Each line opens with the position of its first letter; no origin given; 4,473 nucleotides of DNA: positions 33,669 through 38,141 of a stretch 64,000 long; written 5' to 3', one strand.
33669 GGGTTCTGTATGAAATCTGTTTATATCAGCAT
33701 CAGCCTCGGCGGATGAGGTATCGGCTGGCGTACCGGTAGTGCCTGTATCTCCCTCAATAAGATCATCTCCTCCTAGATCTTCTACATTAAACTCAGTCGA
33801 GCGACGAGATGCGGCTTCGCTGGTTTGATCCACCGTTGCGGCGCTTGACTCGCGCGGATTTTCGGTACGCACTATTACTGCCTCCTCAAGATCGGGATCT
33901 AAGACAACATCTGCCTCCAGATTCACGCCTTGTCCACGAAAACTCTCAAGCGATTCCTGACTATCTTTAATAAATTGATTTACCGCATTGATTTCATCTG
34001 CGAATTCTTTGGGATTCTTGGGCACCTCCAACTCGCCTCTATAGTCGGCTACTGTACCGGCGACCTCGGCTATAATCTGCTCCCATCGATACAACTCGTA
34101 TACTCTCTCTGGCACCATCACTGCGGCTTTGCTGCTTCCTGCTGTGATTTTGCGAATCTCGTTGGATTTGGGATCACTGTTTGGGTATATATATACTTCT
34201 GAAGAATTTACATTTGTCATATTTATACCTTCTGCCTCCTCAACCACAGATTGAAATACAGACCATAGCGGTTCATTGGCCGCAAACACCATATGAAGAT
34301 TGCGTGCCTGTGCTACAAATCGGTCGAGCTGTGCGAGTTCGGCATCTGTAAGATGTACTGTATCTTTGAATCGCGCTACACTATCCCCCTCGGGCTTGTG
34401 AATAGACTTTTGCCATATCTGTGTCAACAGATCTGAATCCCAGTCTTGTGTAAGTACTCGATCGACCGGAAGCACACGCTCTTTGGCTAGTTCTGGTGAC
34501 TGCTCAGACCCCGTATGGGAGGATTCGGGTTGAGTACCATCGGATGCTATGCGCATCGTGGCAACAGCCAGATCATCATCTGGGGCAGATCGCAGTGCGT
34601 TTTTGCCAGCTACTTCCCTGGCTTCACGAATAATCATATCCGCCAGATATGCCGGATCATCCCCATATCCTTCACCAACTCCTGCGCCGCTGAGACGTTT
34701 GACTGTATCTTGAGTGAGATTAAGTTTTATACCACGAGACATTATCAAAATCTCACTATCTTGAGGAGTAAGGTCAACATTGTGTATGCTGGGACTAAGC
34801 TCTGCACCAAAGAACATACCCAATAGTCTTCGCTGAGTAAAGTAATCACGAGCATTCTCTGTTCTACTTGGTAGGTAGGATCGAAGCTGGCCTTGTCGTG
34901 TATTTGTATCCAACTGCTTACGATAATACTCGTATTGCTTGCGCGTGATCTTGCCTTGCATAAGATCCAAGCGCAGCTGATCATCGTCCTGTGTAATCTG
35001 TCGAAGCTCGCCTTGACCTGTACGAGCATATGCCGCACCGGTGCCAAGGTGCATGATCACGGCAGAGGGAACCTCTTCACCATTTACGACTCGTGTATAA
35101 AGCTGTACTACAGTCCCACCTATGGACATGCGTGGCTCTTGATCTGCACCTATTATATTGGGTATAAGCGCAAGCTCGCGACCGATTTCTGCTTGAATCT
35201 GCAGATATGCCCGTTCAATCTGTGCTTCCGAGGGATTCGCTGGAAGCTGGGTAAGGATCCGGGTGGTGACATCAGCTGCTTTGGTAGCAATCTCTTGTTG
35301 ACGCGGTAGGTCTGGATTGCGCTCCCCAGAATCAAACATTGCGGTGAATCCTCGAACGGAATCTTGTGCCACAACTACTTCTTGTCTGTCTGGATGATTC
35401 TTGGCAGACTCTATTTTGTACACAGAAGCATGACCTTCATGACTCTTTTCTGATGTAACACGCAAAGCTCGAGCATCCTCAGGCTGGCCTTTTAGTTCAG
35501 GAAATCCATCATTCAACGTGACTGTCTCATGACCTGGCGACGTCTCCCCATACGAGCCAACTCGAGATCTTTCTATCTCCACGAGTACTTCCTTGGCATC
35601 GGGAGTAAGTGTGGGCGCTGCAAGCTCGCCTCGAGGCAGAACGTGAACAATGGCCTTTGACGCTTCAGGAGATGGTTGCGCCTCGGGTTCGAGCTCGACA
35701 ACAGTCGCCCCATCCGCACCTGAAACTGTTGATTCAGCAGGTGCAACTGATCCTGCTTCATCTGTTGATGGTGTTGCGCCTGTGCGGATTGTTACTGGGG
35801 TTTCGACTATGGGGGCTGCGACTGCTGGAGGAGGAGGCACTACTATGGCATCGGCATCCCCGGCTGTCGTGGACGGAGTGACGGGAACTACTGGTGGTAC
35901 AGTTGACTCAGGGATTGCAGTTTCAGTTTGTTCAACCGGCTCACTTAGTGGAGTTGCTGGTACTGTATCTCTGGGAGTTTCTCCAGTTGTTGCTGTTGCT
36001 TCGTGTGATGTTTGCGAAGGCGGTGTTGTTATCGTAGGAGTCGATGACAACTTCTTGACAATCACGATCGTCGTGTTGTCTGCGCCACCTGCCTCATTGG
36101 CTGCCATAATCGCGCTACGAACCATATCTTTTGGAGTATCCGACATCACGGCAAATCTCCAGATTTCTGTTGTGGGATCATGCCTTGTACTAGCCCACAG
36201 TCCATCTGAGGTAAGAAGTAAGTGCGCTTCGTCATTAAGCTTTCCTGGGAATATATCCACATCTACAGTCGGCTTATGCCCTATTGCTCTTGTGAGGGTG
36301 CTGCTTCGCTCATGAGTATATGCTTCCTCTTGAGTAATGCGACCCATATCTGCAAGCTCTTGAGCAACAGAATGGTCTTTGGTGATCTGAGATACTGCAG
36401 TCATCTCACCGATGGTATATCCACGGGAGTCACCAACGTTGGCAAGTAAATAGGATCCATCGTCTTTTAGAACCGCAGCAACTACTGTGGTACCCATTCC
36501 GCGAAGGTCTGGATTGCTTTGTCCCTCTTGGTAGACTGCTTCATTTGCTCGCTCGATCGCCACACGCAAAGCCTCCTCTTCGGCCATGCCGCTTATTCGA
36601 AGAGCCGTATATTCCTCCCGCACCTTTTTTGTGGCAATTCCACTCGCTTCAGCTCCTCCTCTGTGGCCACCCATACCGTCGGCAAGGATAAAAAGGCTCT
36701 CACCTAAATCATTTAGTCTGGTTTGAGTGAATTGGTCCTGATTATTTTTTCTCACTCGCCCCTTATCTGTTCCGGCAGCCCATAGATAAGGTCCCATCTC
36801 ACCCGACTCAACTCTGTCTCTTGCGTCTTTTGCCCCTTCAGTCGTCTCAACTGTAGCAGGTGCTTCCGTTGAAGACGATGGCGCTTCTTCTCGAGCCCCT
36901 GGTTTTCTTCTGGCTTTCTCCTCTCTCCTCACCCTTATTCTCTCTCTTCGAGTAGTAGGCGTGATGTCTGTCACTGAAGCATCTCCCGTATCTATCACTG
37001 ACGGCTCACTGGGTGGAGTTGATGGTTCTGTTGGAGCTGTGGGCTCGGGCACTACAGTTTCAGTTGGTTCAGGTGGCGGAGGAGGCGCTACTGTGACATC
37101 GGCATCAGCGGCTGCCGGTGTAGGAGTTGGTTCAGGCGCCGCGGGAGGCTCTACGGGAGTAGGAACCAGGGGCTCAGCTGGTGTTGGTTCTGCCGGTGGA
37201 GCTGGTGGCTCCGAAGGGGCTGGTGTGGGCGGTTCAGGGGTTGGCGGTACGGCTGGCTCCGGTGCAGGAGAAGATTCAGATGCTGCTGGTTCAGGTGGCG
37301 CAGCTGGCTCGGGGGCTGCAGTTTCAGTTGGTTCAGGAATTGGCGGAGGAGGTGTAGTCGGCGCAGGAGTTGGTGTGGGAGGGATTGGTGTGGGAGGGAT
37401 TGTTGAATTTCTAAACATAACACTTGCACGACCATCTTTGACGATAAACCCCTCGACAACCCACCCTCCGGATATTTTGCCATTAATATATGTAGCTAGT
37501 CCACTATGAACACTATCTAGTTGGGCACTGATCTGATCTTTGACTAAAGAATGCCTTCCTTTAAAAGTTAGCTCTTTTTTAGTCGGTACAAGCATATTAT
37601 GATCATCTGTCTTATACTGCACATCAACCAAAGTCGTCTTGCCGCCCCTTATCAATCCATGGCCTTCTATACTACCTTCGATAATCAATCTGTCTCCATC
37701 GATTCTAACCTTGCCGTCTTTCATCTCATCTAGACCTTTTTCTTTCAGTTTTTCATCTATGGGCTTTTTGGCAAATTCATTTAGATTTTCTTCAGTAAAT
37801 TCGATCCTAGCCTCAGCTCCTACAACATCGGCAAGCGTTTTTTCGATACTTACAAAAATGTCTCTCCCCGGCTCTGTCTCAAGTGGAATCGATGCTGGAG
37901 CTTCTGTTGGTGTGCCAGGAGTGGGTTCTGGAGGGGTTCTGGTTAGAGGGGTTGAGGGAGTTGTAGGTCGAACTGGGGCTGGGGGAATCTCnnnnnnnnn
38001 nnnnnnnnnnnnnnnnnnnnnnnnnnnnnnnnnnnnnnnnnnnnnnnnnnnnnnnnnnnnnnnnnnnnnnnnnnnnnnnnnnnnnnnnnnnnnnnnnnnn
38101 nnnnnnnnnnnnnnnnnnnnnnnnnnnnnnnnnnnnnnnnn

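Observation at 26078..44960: Convergent two-operon accessory locus around a GT9/PP2C giant protein: candidate undescribed nucleotide-heptose glycosylation plus phospho-signalling system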

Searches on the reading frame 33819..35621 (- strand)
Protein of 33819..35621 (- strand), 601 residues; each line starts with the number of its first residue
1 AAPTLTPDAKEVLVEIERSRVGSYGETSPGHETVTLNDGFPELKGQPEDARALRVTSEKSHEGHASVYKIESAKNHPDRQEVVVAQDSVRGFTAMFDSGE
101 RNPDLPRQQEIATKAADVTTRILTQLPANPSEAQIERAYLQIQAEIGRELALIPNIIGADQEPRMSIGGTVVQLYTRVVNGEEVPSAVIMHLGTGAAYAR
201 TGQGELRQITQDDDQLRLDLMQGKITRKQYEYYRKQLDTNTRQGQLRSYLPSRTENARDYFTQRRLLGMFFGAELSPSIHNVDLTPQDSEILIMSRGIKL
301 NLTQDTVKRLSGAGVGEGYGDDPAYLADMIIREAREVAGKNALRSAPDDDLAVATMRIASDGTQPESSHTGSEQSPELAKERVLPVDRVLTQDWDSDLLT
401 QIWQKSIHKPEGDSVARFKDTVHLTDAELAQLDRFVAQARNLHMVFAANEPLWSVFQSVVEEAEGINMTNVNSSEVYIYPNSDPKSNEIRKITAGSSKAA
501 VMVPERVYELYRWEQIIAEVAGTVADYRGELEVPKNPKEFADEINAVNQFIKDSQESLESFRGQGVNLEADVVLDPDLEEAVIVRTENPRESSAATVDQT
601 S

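Call 52: search_solved_structures(query=window:33819-35621:-, max_evalue=10, show_alignments=1)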
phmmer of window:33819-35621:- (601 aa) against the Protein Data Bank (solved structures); distinct sequences matched with E-value up to 10: 0.

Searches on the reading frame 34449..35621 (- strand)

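Call 98: search_protein_families(library=pfam, proteins=[window:34449-35621:-], max_evalue=10)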
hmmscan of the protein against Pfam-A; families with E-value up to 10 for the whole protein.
window:34449-35621:- (391 aa): 3 families
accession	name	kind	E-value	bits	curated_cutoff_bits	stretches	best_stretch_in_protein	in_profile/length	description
PF21420.2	Tautomerase-like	-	0.12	12.8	27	1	95-124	5-34/45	Tautomerase-like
PF20776.3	SLS1_N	-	0.16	13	24.4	1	214-259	14-57/97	SLS1 protein N-terminal domain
PF13672.11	PP2C_2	-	0.19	11.7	24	1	135-214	65-135/209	Protein phosphatase 2C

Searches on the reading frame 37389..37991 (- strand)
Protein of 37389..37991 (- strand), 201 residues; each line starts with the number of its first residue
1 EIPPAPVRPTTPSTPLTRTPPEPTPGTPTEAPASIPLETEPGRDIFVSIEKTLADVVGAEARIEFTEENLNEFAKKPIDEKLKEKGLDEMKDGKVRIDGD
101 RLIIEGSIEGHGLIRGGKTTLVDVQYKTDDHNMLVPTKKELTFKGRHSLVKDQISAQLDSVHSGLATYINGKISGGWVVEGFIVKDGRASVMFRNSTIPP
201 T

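Call 98: search_protein_families(library=pfam, proteins=[window:37389-37991:-], max_evalue=10)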
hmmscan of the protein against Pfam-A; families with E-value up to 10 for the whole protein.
window:37389-37991:- (201 aa): 1 family
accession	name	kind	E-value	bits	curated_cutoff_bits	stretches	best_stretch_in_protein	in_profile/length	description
PF11209.13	LmeA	-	0.0015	19.1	27.3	1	51-165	85-166/217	LmeA-like phospholipid-binding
